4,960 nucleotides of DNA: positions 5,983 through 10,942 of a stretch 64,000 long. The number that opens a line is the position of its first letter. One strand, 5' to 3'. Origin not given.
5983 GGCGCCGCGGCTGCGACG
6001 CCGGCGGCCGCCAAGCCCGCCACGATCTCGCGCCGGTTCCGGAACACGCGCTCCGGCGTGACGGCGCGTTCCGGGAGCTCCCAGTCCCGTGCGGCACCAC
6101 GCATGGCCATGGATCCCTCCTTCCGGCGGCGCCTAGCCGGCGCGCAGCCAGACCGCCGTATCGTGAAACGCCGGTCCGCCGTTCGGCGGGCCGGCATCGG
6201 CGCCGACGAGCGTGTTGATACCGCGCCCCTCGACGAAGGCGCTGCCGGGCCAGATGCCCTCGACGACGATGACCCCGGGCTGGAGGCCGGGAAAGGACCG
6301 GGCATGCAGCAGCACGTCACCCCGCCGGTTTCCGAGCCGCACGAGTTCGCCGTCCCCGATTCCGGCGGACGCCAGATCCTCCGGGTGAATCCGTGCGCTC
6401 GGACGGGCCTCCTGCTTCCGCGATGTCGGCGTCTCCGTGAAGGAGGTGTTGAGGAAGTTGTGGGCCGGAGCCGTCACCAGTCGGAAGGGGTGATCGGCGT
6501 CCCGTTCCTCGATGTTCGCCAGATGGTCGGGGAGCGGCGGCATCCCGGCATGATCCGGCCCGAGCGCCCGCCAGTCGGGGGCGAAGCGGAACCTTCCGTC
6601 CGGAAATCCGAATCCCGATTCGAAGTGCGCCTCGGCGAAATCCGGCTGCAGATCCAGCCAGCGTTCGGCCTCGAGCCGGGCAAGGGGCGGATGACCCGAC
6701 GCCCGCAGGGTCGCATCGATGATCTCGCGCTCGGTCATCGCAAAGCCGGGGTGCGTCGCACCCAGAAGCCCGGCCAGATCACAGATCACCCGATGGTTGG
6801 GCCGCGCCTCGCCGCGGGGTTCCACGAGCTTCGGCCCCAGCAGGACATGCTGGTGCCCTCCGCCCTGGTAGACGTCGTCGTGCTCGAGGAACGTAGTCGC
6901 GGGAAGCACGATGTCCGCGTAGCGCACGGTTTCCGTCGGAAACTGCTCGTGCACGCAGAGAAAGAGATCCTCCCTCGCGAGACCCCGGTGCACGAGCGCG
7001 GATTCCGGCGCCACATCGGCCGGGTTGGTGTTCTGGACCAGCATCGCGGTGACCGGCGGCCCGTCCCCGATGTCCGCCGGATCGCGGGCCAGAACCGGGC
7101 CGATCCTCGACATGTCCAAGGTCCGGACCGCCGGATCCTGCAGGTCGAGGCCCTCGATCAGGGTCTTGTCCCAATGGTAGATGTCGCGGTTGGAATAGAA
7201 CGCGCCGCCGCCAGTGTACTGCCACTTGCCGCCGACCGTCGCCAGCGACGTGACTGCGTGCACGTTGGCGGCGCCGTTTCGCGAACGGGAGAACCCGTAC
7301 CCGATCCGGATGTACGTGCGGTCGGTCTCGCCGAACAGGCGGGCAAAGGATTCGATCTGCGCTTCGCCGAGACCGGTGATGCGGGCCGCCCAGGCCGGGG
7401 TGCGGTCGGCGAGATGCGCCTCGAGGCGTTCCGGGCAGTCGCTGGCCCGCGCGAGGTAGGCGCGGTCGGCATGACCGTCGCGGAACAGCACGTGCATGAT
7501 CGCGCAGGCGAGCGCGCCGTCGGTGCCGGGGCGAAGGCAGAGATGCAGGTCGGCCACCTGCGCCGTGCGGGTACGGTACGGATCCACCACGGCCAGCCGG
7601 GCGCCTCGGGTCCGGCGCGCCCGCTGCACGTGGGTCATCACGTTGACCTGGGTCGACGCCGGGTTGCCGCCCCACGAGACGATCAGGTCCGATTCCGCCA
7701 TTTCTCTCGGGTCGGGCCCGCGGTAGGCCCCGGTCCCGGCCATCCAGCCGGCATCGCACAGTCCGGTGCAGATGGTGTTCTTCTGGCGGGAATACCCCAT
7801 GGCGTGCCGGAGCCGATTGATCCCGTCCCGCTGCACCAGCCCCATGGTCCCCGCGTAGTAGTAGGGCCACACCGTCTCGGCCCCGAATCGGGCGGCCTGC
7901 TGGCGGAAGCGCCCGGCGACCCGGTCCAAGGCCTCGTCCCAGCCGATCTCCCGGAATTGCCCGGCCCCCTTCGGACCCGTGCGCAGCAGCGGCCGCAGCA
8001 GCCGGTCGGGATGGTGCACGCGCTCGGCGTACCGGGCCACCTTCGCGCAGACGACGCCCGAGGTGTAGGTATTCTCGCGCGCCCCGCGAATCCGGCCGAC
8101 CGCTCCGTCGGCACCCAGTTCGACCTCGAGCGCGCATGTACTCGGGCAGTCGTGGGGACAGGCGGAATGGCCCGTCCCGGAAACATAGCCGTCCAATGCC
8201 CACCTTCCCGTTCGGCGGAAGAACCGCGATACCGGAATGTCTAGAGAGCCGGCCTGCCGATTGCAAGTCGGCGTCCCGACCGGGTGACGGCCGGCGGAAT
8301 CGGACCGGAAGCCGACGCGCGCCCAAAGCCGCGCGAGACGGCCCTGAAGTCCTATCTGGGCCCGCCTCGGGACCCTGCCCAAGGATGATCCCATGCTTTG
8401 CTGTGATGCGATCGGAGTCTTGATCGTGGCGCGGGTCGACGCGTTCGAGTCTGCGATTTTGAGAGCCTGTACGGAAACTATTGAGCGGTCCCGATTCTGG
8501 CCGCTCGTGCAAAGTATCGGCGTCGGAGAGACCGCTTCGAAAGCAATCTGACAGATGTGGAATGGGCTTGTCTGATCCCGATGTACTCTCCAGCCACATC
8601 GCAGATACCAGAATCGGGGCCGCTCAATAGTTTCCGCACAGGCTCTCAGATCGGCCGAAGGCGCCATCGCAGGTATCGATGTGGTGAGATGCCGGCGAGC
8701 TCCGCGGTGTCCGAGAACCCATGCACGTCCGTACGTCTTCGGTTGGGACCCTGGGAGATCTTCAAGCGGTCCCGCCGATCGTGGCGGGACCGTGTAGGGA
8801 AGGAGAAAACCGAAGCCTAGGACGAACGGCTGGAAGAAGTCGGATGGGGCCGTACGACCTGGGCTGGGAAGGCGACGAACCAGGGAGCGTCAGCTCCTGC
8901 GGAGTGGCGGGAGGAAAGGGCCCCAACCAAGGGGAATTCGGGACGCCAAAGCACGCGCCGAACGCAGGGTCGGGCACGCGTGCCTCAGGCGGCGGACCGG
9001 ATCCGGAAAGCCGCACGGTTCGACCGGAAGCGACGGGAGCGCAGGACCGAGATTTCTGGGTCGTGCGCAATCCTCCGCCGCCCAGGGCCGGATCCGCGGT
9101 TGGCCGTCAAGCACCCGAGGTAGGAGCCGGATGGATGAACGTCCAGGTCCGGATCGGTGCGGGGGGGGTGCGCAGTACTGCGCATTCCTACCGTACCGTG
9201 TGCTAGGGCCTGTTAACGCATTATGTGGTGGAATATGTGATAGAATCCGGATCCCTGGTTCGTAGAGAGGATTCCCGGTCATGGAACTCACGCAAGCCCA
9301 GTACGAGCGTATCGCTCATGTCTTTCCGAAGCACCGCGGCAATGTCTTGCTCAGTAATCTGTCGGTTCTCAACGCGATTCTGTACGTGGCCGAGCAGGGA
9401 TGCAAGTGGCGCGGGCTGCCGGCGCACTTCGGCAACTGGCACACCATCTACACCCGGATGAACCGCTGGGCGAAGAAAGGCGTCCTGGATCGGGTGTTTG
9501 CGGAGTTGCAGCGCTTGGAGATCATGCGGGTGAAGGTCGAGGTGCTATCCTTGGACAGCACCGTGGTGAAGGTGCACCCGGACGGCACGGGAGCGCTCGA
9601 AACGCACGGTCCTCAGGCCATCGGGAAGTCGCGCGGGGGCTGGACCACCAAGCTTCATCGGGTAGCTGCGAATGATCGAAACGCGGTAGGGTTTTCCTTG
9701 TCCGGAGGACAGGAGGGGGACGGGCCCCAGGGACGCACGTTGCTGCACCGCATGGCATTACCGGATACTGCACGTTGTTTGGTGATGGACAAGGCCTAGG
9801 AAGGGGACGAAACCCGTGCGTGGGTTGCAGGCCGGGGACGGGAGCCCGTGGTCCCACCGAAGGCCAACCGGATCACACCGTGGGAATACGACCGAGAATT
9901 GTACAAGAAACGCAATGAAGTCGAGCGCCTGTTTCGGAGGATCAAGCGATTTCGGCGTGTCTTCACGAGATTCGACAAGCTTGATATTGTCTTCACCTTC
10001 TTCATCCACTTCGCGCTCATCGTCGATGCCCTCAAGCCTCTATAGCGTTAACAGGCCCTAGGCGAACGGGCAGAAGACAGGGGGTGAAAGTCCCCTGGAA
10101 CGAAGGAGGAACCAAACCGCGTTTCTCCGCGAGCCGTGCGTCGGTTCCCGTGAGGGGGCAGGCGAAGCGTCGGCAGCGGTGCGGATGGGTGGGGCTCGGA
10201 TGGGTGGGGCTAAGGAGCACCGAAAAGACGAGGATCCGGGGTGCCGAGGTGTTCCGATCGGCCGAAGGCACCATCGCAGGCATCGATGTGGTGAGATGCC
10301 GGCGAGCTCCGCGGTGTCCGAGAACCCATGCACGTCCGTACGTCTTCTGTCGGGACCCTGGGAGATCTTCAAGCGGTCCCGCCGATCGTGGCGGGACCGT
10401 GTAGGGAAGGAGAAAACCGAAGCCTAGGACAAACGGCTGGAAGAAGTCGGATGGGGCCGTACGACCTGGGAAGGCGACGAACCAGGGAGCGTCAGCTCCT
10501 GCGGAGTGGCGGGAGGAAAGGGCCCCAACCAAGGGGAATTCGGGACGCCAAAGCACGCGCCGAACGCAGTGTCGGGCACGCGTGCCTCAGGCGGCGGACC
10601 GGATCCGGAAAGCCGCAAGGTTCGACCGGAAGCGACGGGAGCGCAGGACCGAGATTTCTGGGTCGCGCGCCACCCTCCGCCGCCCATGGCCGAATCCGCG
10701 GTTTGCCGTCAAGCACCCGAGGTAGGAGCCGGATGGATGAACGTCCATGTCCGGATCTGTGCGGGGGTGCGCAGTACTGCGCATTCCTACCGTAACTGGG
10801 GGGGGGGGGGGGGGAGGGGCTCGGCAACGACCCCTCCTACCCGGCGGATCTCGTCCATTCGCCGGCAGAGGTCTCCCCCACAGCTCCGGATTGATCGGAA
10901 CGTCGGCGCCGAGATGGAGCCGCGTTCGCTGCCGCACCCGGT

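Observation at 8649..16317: Non-autonomous (ORF-less) group II introns sit in the DV/DVI linker of an autonomous intron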

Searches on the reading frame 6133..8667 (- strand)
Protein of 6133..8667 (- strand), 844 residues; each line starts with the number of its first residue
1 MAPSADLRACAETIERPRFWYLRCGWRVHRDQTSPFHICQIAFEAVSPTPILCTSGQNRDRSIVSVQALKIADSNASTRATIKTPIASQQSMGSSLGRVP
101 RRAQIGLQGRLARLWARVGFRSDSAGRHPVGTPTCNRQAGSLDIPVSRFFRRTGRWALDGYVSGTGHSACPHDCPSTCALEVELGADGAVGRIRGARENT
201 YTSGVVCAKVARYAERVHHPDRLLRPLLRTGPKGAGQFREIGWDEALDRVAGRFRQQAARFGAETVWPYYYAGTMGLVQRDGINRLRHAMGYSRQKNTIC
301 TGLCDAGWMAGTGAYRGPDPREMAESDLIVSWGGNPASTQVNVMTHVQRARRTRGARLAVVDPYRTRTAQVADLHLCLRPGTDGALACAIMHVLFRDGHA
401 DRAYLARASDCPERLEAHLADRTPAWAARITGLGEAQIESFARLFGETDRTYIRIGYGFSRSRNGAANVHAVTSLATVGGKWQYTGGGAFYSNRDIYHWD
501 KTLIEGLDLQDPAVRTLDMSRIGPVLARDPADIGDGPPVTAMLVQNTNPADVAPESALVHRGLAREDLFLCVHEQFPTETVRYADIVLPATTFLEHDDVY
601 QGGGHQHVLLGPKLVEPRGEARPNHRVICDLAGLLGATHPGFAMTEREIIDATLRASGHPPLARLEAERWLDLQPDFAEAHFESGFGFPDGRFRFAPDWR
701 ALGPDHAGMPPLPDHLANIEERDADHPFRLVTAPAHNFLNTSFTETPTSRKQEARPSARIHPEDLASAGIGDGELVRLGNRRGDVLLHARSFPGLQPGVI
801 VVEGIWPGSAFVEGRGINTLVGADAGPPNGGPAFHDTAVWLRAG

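Call 9: search_protein_families(library=pfam, proteins=[window:6133-8667:-], max_evalue=0.01)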
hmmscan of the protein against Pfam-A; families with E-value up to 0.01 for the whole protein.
window:6133-8667:- (844 aa): 3 families
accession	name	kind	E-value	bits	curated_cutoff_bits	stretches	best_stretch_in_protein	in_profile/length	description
PF00384.28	Molybdopterin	-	3.9e-39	135.1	24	1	222-632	1-351/353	Molybdopterin oxidoreductase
PF01568.27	Molydop_binding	-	1.5e-18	67.3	26.8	1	728-837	1-109/110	Molydopterin dinucleotide binding domain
PF04879.21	Molybdop_Fe4S4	-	1.5e-05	25.3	22.7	1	167-219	5-55/55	Molybdopterin oxidoreductase Fe4S4 domain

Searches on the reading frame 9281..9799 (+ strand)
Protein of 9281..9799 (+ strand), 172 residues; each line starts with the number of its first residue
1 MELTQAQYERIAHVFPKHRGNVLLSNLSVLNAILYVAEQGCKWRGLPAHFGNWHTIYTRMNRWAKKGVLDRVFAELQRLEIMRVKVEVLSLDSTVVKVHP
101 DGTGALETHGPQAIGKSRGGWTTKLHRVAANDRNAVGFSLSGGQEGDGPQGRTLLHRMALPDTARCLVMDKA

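Call 9: search_protein_families(library=pfam, proteins=[window:9281-9799:+], max_evalue=0.01)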
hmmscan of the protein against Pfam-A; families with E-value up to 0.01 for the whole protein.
window:9281-9799:+ (172 aa): 1 family
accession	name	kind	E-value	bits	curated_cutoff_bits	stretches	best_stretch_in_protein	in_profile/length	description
PF13340.11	DUF4096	-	2.7e-21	76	34.3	1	3-73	1-76/76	Putative transposase of IS4/5 family (DUF4096)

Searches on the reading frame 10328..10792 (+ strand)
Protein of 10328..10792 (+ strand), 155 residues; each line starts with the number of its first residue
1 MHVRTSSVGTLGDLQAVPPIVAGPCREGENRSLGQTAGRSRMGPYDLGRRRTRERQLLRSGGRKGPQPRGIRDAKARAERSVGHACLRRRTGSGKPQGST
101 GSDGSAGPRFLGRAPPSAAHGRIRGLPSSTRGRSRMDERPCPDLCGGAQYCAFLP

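Call 86: find_homologous_proteins(query=window:10328-10792:+, max_evalue=0.00001)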
Query window:10328-10792:+ (155 aa): 5 proteins with E <= 0.00001 among 166 candidates.
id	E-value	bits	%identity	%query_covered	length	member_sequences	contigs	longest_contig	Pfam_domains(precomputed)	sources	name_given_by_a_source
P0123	1.4e-51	193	88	72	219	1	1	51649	-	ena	-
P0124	8.0e-51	190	89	73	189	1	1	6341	-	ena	-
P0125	2.6e-50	189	92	68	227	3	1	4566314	-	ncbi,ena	-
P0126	3.5e-6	45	37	99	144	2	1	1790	-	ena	-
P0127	9.6e-6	44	36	95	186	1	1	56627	-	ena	-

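Call 87: find_encoding_contigs(protein=P0123, flank=4000, max_places=3)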
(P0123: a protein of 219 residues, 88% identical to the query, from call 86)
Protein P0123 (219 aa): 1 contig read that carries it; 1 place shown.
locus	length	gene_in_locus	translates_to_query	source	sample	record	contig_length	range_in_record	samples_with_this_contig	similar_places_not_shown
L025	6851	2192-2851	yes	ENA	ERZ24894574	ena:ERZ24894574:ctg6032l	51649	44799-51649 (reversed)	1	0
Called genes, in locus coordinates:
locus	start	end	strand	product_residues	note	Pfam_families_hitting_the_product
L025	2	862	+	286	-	?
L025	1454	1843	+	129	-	-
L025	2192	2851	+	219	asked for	-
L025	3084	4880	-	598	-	PF14236:DruA, PF13808:DDE_Tnp_1_assoc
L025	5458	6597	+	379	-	PF13551:HTH_29 (weak), PF13565:HTH_32, PF13358:DDE_3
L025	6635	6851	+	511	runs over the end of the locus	-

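Call 88: find_encoding_contigs(protein=P0124, flank=4000, max_places=3)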
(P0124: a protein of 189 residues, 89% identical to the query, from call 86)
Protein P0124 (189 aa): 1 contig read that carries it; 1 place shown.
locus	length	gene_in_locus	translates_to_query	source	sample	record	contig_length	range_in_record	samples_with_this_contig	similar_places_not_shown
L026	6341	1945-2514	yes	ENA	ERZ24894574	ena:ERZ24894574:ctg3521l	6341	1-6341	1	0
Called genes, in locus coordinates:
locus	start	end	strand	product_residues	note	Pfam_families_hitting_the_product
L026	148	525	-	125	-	-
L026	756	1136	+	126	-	-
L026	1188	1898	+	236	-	PF00665:rve, PF13683:rve_3 (weak)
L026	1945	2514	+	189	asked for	-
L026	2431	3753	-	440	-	PF00206:Lyase_1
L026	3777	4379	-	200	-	PF00775:Dioxygenase_C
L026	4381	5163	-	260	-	PF12391:PCDO_beta_N, PF00775:Dioxygenase_C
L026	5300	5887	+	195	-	-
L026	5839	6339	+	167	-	?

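Call 89: find_encoding_contigs(protein=P0125, flank=4000, max_places=3)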
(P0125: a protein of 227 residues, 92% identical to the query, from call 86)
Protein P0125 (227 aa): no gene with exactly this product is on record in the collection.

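Call 94: search_protein_families(library=pfam, proteins=[L025:2-862:+, L025:3084-4880:-], max_evalue=0.001)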
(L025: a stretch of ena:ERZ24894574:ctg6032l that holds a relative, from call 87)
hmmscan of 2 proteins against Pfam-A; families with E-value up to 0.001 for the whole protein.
L025:2-862:+ (286 aa): 1 family
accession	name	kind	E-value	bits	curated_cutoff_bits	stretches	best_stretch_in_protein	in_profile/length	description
PF00078.32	RVT_1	-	2e-17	64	29.6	1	2-161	74-204/205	Reverse transcriptase (RNA-dependent DNA polymerase)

L025:3084-4880:- (598 aa): 3 families
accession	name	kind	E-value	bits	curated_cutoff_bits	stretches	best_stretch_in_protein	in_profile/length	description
PF14236.12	DruA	-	1.1e-18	67.8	27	1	27-172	59-222/297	Druantia protein DruA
PF13808.11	DDE_Tnp_1_assoc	-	3.7e-11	43.4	32.3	1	229-322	2-88/88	DDE_Tnp_1-associated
PF01609.27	DDE_Tnp_1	-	7.5e-05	23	23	1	333-559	8-198/200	Transposase DDE domain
